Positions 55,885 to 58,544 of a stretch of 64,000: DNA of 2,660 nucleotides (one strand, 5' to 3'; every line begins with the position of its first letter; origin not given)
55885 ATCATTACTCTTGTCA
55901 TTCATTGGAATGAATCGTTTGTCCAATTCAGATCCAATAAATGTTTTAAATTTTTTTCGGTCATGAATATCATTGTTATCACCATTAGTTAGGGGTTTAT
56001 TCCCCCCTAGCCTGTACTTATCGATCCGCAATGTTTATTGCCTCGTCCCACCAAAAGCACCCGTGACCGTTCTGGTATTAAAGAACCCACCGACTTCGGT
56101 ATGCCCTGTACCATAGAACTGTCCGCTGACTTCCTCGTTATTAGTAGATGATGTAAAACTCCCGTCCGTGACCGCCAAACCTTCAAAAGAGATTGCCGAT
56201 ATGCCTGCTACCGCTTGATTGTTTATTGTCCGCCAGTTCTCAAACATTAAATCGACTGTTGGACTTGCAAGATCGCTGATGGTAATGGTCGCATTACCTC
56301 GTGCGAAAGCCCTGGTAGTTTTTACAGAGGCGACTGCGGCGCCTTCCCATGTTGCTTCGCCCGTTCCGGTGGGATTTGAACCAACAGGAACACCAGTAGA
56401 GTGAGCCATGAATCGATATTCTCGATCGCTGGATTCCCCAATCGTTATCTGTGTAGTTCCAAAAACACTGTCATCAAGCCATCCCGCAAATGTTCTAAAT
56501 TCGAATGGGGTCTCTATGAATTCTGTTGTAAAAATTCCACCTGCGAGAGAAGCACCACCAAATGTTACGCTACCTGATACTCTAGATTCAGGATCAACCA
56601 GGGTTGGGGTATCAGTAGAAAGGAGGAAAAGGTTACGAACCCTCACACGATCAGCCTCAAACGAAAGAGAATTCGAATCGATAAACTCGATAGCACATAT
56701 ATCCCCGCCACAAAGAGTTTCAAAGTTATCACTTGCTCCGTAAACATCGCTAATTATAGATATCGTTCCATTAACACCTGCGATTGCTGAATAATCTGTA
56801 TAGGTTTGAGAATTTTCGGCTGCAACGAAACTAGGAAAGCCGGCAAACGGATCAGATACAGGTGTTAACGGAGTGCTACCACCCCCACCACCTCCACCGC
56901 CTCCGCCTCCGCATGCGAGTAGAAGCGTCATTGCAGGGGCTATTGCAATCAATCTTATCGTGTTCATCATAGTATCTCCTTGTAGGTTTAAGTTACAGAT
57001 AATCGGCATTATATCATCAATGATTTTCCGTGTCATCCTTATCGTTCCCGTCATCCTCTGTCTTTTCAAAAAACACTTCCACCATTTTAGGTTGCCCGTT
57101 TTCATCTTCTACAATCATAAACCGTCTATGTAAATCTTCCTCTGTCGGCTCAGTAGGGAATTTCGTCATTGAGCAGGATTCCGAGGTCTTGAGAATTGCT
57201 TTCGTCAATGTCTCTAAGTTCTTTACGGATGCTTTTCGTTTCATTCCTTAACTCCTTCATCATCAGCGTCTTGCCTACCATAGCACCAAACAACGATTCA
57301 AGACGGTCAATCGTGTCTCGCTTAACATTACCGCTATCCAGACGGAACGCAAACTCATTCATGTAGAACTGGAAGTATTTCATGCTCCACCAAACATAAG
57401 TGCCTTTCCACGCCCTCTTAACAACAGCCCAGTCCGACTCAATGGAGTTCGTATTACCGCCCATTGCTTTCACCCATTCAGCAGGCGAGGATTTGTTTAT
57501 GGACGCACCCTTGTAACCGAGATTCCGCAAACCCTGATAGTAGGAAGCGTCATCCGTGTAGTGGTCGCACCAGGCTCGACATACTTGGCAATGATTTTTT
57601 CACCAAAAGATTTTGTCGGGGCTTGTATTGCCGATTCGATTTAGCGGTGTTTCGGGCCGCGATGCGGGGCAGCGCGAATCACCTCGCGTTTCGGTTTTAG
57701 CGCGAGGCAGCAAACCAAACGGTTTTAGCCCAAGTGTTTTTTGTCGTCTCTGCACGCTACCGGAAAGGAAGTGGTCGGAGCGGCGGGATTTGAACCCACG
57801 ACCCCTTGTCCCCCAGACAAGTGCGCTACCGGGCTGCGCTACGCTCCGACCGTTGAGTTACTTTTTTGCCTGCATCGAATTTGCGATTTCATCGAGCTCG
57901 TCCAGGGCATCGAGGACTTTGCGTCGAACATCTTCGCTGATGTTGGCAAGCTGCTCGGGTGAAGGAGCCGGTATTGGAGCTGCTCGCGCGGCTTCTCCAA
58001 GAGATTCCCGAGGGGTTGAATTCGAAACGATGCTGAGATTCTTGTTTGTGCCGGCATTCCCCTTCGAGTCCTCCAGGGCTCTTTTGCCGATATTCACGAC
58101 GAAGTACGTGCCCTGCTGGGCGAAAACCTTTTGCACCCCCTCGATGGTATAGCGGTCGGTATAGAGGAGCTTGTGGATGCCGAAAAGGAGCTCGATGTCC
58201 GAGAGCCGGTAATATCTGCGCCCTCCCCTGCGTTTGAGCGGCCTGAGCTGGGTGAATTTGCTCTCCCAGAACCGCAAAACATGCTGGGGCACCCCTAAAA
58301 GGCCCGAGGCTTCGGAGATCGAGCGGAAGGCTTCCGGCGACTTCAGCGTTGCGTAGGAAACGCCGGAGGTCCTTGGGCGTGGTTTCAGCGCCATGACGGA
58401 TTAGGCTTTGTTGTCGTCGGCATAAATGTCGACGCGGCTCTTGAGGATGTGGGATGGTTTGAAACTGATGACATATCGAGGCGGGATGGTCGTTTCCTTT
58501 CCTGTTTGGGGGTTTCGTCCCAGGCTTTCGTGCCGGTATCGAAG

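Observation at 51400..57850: tRNA-Thr to tRNA-Pro island encoding paralogous barrel-plus-Calx-beta surface proteins and a TbpB-like lipoprotein: candidate uncharacterised surface-display/adhesion module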

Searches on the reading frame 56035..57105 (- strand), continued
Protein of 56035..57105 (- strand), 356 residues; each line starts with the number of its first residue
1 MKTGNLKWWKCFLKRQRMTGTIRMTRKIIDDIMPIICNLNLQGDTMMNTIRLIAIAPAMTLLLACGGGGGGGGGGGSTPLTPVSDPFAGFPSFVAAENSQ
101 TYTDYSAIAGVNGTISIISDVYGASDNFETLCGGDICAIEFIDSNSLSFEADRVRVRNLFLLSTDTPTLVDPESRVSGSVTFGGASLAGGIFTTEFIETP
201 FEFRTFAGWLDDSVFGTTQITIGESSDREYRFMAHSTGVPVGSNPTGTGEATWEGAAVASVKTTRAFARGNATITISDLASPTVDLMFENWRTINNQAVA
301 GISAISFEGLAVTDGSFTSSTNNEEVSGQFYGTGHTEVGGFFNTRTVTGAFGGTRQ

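Call 74: find_encoding_contigs(protein=P0186, flank=8000, max_places=2)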
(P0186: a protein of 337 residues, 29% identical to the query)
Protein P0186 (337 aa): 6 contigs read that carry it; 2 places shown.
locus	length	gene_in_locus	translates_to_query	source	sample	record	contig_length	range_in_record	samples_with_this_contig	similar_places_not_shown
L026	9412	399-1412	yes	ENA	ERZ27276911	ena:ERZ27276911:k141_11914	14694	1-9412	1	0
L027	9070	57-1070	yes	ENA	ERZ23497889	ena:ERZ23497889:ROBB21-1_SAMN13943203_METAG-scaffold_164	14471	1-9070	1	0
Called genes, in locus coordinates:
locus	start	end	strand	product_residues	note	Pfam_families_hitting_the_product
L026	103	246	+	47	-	-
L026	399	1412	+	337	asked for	PF01298:TbpB_B_D (weak)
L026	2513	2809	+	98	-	-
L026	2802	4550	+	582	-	PF00239:Resolvase, PF07508:Recombinase, PF13408:Zn_ribbon_recom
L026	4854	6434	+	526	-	PF00239:Resolvase, PF07508:Recombinase, PF13408:Zn_ribbon_recom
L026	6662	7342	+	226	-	PF01135:PCMT, PF00398:RrnaAD (faint), PF13649:Methyltransf_25 (faint)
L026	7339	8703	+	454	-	PF02321:OEP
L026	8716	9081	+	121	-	PF10691:DUF2497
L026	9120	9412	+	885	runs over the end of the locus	PF00133:tRNA-synt_1, PF01406:tRNA-synt_1e (faint), PF09334:tRNA-synt_1g (weak), PF13603:tRNA-synt_1_2 (weak), PF09334:tRNA-synt_1g (weak), PF08264:Anticodon_1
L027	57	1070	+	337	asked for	PF01298:TbpB_B_D (weak)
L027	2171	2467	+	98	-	-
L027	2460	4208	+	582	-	PF00239:Resolvase, PF07508:Recombinase, PF13408:Zn_ribbon_recom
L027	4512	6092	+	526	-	PF00239:Resolvase, PF07508:Recombinase, PF13408:Zn_ribbon_recom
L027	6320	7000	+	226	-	PF01135:PCMT, PF00398:RrnaAD (faint), PF13649:Methyltransf_25 (faint)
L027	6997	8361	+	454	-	PF02321:OEP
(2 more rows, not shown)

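Call 75: find_encoding_contigs(protein=P0157, flank=8000, max_places=2)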
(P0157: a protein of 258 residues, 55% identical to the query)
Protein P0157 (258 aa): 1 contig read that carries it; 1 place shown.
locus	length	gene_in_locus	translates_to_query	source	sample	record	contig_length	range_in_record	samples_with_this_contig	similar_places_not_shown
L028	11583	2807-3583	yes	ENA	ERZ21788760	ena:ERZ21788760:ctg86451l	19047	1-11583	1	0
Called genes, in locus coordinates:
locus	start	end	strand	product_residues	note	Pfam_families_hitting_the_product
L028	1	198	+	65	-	?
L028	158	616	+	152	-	-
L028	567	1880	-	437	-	PF11924:IAT_beta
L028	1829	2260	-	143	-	-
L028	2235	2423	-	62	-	-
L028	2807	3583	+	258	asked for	-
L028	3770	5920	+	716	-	PF11924:IAT_beta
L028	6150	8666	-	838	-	PF11924:IAT_beta, PF03160:Calx-beta (faint)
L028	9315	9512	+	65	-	-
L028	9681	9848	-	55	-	-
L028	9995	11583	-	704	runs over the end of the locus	PF11924:IAT_beta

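Call 96: search_protein_representatives(alignment_id=A2)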
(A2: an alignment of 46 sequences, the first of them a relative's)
Query: 46 sequences, 322 profile positions. Proteins with E-value up to 0.001 (for the whole library): 2030; up to 1e-10: 1054; up to 1e-30: 210. The best 150 are listed.
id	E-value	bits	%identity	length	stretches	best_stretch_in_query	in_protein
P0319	0.0e+00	1812.3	-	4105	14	74-321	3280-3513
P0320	3.2e-277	933.9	-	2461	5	36-321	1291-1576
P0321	1.1e-133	462.3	-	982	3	47-321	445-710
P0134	4.1e-132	457.1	-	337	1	1-322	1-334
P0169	4.2e-122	424.2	-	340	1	1-321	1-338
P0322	3.9e-118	411.2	-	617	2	1-321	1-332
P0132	5.8e-115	400.8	-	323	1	1-322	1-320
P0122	2.2e-114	398.9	-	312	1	1-322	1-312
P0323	2.3e-113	395.5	-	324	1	1-322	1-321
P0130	1.0e-109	383.5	-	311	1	1-322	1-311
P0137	2.8e-109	382.1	-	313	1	1-322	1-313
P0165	1.0e-106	373.7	-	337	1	1-322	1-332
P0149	3.3e-103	362.1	-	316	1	1-322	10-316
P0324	1.8e-99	349.8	-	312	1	1-322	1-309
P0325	8.8e-99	347.6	-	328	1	6-322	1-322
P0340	1.7e-67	244.8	-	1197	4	168-319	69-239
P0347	2.1e-66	241.2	-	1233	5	143-322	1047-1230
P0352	7.5e-66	239.4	-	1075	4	4-321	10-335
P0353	8.0e-66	239.3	-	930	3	147-319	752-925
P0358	1.5e-63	231.8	-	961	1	42-321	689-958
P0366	3.2e-61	224.2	-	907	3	164-321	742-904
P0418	2.5e-44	168.7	-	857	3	92-319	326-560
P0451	5.5e-36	141.3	-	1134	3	117-321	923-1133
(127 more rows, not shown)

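Call 97: search_protein_families(library=pfam, proteins=[P0358, P0321, P0340, P0347, P0352, P0451, P0353, P0366, P0418], max_evalue=0.001)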
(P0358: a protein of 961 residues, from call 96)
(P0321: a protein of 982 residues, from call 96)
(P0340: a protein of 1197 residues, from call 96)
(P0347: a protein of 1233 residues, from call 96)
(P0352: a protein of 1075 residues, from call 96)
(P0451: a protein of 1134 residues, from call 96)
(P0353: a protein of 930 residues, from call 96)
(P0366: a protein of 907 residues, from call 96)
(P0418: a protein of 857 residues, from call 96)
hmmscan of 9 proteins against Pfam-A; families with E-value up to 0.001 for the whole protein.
P0358 (961 aa): 1 family
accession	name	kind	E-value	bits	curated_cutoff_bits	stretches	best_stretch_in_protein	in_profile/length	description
PF01298.24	TbpB_B_D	-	1.9e-05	25.6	26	0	926-958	81-126/126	C-lobe and N-lobe beta barrels of Tf-binding protein B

P0321 (982 aa): 1 family
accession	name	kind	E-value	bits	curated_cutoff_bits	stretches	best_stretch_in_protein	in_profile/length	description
PF01298.24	TbpB_B_D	-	1.4e-07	32.5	26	0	866-979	5-126/126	C-lobe and N-lobe beta barrels of Tf-binding protein B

P0340 (1197 aa): 1 family
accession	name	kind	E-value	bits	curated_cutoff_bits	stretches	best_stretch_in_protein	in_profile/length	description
PF01298.24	TbpB_B_D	-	3.2e-10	41.1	26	0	849-884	87-126/126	C-lobe and N-lobe beta barrels of Tf-binding protein B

P0347 (1233 aa): 3 families
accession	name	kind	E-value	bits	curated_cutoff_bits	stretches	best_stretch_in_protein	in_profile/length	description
PF01298.24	TbpB_B_D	-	2.5e-24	86.6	26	1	1184-1228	76-125/126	C-lobe and N-lobe beta barrels of Tf-binding protein B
PF08794.16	FHBP_C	-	1.5e-08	35.8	28.1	0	1190-1215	71-96/97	Factor H binding protein, C-terminal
PF06115.17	DUF956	-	0.00061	20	26.9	0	524-550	13-39/117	Domain of unknown function (DUF956)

P0352 (1075 aa): 1 family
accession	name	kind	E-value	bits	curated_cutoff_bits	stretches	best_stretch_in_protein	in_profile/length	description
PF01298.24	TbpB_B_D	-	7.1e-17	62.5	26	1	294-335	81-126/126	C-lobe and N-lobe beta barrels of Tf-binding protein B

P0451 (1134 aa): 3 families
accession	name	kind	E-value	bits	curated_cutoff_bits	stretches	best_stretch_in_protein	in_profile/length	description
PF13517.12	FG-GAP_3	-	5.3e-23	81.8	26.9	3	707-774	1-60/61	FG-GAP-like repeat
PF01839.29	FG-GAP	-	6.7e-10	39.1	22.1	0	580-600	2-22/37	FG-GAP repeat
PF01298.24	TbpB_B_D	-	2.9e-09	38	26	0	1102-1133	91-126/126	C-lobe and N-lobe beta barrels of Tf-binding protein B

P0353 (930 aa): 1 family
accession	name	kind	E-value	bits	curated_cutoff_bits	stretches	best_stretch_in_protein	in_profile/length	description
PF01298.24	TbpB_B_D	-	6e-09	36.9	26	1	892-926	87-125/126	C-lobe and N-lobe beta barrels of Tf-binding protein B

P0366 (907 aa): 1 family
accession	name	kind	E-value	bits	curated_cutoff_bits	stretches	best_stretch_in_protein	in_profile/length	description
PF01298.24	TbpB_B_D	-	5.4e-08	33.9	26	1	869-904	87-126/126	C-lobe and N-lobe beta barrels of Tf-binding protein B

P0418 (857 aa): 1 family
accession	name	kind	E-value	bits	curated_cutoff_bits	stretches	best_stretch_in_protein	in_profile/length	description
PF01298.24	TbpB_B_D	-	2.3e-13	51.2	26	1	819-854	87-126/126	C-lobe and N-lobe beta barrels of Tf-binding protein B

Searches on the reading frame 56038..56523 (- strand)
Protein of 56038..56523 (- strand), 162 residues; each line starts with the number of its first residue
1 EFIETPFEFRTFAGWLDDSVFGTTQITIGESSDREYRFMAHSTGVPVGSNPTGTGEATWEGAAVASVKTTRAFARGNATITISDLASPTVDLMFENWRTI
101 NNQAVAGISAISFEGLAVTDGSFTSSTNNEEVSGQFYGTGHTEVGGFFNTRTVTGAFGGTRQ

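Call 72: find_related_loci(query=A4, collection=metagenome_contigs, flank=8000)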
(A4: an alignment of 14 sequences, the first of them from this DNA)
Query A4 (162 aa) in metagenome_contigs; peptide patterns used: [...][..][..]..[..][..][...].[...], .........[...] (x = any residue, [..] = any of these).
101 stretches matched a pattern, but none encodes a relative of the query by tblastn (E <= 1e-3).

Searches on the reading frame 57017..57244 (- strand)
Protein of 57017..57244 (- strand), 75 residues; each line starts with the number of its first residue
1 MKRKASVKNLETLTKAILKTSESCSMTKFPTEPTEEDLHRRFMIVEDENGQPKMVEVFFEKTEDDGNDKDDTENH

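Call 5: search_protein_families(library=pfam, proteins=[window:57017-57244:-], max_evalue=0.1)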
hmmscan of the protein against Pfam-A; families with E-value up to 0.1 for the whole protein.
window:57017-57244:- (75 aa): 1 family
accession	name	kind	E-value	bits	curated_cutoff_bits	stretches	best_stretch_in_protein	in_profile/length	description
PF25660.1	CcFV1_CP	-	0.071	12.9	27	1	6-46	143-183/257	Filamentous dsRNA virus capsid protein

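Call 7: search_protein_families(library=ncbifam, proteins=[window:57017-57244:-], max_evalue=0.1)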
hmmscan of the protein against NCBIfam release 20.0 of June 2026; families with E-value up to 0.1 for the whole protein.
window:57017-57244:- (75 aa): 0 families

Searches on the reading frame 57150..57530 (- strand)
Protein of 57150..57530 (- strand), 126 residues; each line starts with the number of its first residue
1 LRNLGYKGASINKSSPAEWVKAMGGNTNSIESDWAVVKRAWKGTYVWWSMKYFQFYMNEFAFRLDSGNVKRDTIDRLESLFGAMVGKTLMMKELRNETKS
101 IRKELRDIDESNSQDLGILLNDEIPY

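Call 5: search_protein_families(library=pfam, proteins=[window:57150-57530:-], max_evalue=0.1)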
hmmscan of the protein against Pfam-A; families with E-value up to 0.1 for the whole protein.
window:57150-57530:- (126 aa): 1 family
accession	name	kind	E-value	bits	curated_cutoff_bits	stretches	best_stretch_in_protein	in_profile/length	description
PF12762.13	DDE_Tnp_IS1595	-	6.1e-09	36.5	27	1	23-65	111-153/153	ISXO2-like transposase domain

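Call 7: search_protein_families(library=ncbifam, proteins=[window:57150-57530:-], max_evalue=0.1)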
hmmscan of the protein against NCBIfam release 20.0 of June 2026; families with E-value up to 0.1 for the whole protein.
window:57150-57530:- (126 aa): 1 family
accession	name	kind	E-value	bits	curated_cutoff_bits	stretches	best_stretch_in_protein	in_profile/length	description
NF033547.1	transpos_IS1595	equivalog_domain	7.4e-07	29.2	75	1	14-64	162-212/215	IS1595 family transposase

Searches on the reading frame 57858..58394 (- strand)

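Call 5: search_protein_families(library=pfam, proteins=[window:57858-58394:-], max_evalue=0.1)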
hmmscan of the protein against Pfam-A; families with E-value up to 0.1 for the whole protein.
window:57858-58394:- (178 aa): 2 families
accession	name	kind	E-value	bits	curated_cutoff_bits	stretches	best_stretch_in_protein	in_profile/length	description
PF13411.12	MerR_1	-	8.1e-18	64.7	21.6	1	25-93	2-68/69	MerR HTH family regulatory protein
PF00376.29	MerR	-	8e-08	32.4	28.2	1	25-62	1-38/38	MerR family regulatory protein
